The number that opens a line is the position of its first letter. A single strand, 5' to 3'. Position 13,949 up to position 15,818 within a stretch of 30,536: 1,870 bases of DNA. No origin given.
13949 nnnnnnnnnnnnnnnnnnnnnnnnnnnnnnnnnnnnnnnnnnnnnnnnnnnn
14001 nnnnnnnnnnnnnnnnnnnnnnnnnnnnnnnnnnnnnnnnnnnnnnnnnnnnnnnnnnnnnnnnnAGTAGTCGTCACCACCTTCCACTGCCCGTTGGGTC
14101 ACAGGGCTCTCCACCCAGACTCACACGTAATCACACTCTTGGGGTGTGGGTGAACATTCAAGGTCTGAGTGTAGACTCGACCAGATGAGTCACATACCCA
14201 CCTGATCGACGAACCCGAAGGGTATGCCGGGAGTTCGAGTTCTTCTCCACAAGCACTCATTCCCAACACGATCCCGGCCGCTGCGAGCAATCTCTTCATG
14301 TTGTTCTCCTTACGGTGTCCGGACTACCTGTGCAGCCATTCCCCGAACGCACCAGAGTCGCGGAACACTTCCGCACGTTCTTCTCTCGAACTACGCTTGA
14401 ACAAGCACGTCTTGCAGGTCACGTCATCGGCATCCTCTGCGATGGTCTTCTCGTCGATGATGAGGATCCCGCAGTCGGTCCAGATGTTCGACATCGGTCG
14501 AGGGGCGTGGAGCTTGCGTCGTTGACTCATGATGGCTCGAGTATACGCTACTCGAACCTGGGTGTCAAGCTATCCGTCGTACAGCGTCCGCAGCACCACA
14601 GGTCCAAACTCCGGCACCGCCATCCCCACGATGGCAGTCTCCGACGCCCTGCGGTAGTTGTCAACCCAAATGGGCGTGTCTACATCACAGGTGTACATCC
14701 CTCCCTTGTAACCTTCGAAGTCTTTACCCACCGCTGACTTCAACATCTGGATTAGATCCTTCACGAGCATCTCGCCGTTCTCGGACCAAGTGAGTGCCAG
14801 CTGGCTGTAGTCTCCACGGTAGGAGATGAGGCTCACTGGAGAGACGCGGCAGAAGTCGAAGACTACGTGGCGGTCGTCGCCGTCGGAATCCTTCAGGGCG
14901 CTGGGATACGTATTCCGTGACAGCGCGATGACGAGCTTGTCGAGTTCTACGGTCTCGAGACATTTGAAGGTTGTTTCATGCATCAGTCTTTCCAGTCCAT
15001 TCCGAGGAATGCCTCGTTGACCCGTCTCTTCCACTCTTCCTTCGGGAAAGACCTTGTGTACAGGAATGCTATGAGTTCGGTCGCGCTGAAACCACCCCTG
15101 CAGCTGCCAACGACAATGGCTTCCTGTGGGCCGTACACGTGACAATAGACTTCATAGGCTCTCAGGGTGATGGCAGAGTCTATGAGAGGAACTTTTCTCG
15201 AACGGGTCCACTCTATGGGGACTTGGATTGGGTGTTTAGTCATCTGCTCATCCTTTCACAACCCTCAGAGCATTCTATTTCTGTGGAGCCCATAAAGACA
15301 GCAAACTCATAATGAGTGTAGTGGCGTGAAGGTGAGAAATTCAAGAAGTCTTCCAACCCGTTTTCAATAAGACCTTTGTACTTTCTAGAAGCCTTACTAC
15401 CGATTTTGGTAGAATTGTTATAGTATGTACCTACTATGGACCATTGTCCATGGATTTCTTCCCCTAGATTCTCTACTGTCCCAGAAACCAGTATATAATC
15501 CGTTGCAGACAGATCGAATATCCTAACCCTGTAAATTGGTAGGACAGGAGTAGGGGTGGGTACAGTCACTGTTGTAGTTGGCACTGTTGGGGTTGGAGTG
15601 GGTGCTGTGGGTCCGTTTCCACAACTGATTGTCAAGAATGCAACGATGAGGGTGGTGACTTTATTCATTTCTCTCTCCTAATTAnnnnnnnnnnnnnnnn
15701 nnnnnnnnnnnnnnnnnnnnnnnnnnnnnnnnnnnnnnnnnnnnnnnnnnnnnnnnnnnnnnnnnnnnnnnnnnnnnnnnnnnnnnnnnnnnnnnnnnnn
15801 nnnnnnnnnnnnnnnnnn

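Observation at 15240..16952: AT-rich three-gene island laid out like a lysis cassette, with a metzincin where the endolysin would be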

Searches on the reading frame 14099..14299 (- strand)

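Call 5: search_protein_families(library=pfam, proteins=[window:14099-14299:-], max_evalue=0.1)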
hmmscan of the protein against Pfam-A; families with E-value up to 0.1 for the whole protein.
window:14099-14299:- (66 aa): 2 families
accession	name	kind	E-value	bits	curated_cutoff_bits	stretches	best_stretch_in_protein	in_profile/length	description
PF05191.20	ADK_lid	-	0.0085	16.4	26.6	1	33-47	1-14/36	Adenylate kinase, active site lid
PF19575.5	HTH_58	-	0.063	13.6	23.8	0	25-43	22-40/62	Helix-turn-helix domain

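Call 6: search_protein_families(library=phrogs, proteins=[window:14099-14299:-], max_evalue=0.1)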
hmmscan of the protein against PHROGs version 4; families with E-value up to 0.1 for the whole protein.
window:14099-14299:- (66 aa): 1 family
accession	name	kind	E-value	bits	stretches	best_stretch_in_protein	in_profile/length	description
phrog_542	-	unknown function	0.046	15.4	1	1-29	1-36/97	-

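Call 39: search_protein_families(library=ncbifam, proteins=[window:14099-14299:-], max_evalue=0.05)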
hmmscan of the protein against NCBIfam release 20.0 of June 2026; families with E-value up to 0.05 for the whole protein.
window:14099-14299:- (66 aa): 0 families

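Call 40: search_protein_families(library=padloc, proteins=[window:14099-14299:-], max_evalue=0.05)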
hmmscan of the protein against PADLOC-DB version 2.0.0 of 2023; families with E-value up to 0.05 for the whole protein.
window:14099-14299:- (66 aa): 0 families

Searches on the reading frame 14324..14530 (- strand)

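Call 5: search_protein_families(library=pfam, proteins=[window:14324-14530:-], max_evalue=0.1)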
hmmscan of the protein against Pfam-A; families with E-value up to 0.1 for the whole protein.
window:14324-14530:- (68 aa): 0 families

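Call 6: search_protein_families(library=phrogs, proteins=[window:14324-14530:-], max_evalue=0.1)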
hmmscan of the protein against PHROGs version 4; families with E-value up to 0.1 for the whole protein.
window:14324-14530:- (68 aa): 1 family
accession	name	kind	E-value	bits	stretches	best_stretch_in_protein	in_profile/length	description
phrog_13541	-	unknown function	0.039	15.5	0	29-46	67-84/99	-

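Call 40: search_protein_families(library=padloc, proteins=[window:14324-14530:-], max_evalue=0.05)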
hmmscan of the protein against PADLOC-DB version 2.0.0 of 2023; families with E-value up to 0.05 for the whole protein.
window:14324-14530:- (68 aa): 0 families

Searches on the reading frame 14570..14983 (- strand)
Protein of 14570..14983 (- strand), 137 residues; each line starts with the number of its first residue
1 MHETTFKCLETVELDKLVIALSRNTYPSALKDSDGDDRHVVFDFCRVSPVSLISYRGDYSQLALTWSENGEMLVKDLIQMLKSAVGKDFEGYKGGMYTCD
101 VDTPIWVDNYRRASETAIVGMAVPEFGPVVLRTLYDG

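Call 39: search_protein_families(library=ncbifam, proteins=[window:14570-14983:-], max_evalue=0.05)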
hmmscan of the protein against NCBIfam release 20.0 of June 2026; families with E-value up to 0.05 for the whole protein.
window:14570-14983:- (137 aa): 0 families

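Call 40: search_protein_families(library=padloc, proteins=[window:14570-14983:-], max_evalue=0.05)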
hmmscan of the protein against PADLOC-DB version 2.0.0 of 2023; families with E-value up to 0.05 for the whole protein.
window:14570-14983:- (137 aa): 0 families

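Call 64: search_solved_structures(query=window:14573-14983:-, max_evalue=10)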
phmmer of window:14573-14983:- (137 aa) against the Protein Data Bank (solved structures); distinct sequences matched with E-value up to 10: 0.

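Call 71: search_dna_similar(query=window:14573-14983:-, collection=phages, mode=protein, max_evalue=0.01, max_rows=15)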
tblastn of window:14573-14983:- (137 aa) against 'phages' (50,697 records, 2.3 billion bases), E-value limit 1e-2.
Records with a match: 3; places in all: 3; records where one place covers at least 80% of the query: 0.
Best place of each record, by identity: <60% 3.
By first word of the organism name: Pseudoalteromonas 2; Erythrobacter 1.
By host as written in the record: Pseudoalteromonas sp. BH357 1; Erythrobacter sp. 1; Pseudoalteromonas sp. str. H71 1.
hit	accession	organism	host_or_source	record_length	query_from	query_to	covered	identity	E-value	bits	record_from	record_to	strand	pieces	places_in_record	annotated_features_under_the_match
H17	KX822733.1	Pseudoalteromonas phage PH357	Pseudoalteromonas sp. BH357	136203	54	123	51%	38.6%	4e-5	47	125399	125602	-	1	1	hypothetical protein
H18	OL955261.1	Erythrobacter phage vB_EliS-L02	Erythrobacter sp.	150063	54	129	55%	34.2%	5e-5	47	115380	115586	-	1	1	hypothetical protein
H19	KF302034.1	Pseudoalteromonas phage HM1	Pseudoalteromonas sp. str. H71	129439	54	107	39%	38.9%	6e-3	41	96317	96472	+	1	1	record has no annotation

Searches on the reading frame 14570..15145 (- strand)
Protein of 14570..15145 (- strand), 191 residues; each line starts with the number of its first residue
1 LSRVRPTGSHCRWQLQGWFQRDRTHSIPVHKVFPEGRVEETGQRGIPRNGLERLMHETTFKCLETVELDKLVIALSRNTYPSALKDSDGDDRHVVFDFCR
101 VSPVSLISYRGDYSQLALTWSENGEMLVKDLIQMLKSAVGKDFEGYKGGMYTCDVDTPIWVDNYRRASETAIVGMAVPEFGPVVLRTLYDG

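Call 5: search_protein_families(library=pfam, proteins=[window:14570-15145:-], max_evalue=0.1)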
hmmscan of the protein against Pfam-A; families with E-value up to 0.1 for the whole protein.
window:14570-15145:- (191 aa): 1 family
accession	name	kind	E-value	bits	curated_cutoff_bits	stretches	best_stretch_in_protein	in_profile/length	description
PF23966.1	DUF7294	-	0.093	13.2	27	0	93-146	9-61/66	Domain of unknown function (DUF7294)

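Call 6: search_protein_families(library=phrogs, proteins=[window:14570-15145:-], max_evalue=0.1)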
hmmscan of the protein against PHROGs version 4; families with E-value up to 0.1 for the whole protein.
window:14570-15145:- (191 aa): 1 family
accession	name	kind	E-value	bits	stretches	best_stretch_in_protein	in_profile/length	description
phrog_12889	-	unknown function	1.2e-11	46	1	108-178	39-107/126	-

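Call 86: search_protein_families(library=phrogs, proteins=[window:14570-15145:-], max_evalue=0.01)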
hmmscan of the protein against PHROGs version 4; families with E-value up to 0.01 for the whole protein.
window:14570-15145:- (191 aa): 1 family
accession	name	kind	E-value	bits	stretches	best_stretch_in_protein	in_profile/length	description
phrog_12889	-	unknown function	1.2e-11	46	1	108-178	39-107/126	-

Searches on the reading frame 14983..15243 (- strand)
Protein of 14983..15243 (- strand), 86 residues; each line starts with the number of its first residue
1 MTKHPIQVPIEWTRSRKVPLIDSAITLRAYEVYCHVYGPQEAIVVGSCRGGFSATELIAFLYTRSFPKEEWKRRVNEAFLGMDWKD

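Call 5: search_protein_families(library=pfam, proteins=[window:14983-15243:-], max_evalue=0.1)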
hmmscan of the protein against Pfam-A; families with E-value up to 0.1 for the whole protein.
window:14983-15243:- (86 aa): 0 families

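Call 6: search_protein_families(library=phrogs, proteins=[window:14983-15243:-], max_evalue=0.1)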
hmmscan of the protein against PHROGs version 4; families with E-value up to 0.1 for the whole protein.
window:14983-15243:- (86 aa): 0 families

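Call 39: search_protein_families(library=ncbifam, proteins=[window:14983-15243:-], max_evalue=0.05)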
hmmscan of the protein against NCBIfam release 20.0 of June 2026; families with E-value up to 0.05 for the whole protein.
window:14983-15243:- (86 aa): 0 families

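Call 40: search_protein_families(library=padloc, proteins=[window:14983-15243:-], max_evalue=0.05)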
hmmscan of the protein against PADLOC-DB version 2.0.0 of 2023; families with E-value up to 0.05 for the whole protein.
window:14983-15243:- (86 aa): 0 families

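Call 87: search_solved_structures(query=window:14986-15243:-, max_evalue=1)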
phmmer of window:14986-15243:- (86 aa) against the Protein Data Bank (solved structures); distinct sequences matched with E-value up to 1: 1.
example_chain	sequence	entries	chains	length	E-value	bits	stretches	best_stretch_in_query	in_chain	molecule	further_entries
4osq_A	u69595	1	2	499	3.8e-09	39.9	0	29-59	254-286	Hax3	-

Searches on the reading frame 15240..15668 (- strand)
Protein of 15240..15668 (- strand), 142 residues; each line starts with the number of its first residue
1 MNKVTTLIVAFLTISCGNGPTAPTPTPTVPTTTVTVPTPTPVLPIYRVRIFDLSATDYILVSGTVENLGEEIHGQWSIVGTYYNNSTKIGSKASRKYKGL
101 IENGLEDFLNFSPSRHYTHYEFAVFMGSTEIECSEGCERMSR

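Call 5: search_protein_families(library=pfam, proteins=[window:15240-15668:-], max_evalue=0.1)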
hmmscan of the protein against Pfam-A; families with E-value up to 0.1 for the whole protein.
window:15240-15668:- (142 aa): 0 families

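Call 6: search_protein_families(library=phrogs, proteins=[window:15240-15668:-], max_evalue=0.1)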
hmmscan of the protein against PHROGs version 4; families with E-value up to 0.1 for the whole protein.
window:15240-15668:- (142 aa): 0 families

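Call 32: find_homologous_proteins(query=window:15240-15668:-, max_evalue=0.01)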
Query window:15240-15668:- (142 aa): 1 proteins with E <= 0.01 among 77 candidates.
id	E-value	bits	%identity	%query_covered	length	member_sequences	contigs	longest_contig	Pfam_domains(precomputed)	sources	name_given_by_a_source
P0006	1.3e-90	318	100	100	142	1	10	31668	-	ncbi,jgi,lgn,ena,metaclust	metaclust:\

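Call 39: search_protein_families(library=ncbifam, proteins=[window:15240-15668:-], max_evalue=0.05)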
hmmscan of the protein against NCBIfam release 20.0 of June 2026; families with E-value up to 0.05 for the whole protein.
window:15240-15668:- (142 aa): 0 families

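Call 40: search_protein_families(library=padloc, proteins=[window:15240-15668:-], max_evalue=0.05)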
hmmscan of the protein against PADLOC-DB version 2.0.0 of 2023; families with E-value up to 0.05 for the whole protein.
window:15240-15668:- (142 aa): 0 families

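Call 63: search_solved_structures(query=window:15243-15620:-, max_evalue=10)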
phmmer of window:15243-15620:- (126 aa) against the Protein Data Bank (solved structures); distinct sequences matched with E-value up to 10: 0.

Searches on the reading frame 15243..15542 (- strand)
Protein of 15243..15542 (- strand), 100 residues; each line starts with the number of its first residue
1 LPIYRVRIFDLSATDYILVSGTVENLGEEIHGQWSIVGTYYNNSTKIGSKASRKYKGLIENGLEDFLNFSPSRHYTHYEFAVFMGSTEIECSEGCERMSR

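Call 54: search_protein_representatives(protein=window:15243-15542:-)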
Query: 100 residues. Proteins with E-value up to 0.001 (for the whole library): 1; up to 1e-10: 1; up to 1e-30: 1. The best 1 are listed.
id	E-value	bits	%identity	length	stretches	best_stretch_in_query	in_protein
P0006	2.0e-61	220.6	100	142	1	1-100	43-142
